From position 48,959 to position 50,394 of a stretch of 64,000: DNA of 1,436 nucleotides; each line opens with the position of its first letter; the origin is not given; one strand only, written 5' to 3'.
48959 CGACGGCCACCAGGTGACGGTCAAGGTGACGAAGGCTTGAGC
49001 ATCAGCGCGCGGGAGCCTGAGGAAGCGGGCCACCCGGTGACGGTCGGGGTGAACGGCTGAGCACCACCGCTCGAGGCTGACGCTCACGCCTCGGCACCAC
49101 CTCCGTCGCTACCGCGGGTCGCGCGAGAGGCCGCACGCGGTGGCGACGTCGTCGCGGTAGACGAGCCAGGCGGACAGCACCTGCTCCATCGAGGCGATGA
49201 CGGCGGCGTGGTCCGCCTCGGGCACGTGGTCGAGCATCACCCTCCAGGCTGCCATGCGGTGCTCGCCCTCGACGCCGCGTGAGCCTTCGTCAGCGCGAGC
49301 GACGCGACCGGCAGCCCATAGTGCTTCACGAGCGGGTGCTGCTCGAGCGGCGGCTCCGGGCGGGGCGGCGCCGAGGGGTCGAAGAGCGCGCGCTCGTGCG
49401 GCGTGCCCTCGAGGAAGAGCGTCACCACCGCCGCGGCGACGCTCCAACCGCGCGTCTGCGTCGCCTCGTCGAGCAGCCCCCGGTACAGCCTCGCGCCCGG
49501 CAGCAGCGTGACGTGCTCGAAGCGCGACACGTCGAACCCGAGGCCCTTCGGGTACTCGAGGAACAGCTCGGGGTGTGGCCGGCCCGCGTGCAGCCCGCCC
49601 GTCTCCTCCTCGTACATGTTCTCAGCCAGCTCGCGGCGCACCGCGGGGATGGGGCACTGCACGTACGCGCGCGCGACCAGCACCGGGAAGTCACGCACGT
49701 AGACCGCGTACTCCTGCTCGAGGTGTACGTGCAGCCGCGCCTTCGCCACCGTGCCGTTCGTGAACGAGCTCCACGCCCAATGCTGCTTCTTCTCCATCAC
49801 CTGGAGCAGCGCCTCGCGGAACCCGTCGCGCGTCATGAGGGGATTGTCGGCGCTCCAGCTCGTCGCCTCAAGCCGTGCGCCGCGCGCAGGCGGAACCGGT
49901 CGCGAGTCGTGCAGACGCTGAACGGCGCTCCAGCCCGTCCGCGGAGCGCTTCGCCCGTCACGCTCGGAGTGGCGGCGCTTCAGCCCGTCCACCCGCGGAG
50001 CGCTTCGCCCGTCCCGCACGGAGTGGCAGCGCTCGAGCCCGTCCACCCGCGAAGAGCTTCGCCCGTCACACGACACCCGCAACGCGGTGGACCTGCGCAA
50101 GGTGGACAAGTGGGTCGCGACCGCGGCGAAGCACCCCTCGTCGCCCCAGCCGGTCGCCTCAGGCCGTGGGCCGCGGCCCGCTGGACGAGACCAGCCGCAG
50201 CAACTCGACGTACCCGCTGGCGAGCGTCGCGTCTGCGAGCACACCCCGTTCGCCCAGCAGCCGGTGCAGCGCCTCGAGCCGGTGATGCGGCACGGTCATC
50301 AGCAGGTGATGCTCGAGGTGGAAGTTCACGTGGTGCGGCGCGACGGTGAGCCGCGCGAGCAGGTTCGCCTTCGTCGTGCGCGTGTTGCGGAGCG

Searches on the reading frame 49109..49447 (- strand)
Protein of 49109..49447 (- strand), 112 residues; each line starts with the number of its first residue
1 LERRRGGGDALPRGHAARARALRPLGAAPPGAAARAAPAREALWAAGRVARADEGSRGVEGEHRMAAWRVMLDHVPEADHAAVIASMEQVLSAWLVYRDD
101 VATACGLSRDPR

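Call 3: search_protein_families(library=pfam, proteins=[window:49109-49447:-], max_evalue=0.01)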
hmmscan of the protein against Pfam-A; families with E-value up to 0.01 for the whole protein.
window:49109-49447:- (112 aa): 0 families

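Call 8: search_protein_families(library=ncbifam, proteins=[window:49109-49447:-], max_evalue=0.1)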
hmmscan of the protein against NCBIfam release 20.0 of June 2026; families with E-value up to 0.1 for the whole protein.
window:49109-49447:- (112 aa): 0 families

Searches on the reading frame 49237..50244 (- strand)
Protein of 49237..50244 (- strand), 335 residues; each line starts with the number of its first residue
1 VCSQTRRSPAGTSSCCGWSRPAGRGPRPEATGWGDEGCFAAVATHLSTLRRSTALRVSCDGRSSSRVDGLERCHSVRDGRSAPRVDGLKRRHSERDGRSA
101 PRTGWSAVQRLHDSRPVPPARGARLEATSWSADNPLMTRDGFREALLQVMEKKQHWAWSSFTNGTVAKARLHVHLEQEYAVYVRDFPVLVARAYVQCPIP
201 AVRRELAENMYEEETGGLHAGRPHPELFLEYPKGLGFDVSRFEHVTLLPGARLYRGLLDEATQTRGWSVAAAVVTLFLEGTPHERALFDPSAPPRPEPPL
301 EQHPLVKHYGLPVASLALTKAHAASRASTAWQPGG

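Call 3: search_protein_families(library=pfam, proteins=[window:49237-50244:-], max_evalue=0.01)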
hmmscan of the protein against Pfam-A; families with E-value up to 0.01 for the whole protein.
window:49237-50244:- (335 aa): 2 families
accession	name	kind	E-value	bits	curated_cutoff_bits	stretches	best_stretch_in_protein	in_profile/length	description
PF14518.11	Haem_oxygenas_2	-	2.6e-12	47.3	28.9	1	177-284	5-110/177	Iron-containing redox enzyme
PF03070.21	TENA_THI-4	-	0.0004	20.6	22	1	162-275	21-126/210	TENA/THI-4/PQQC family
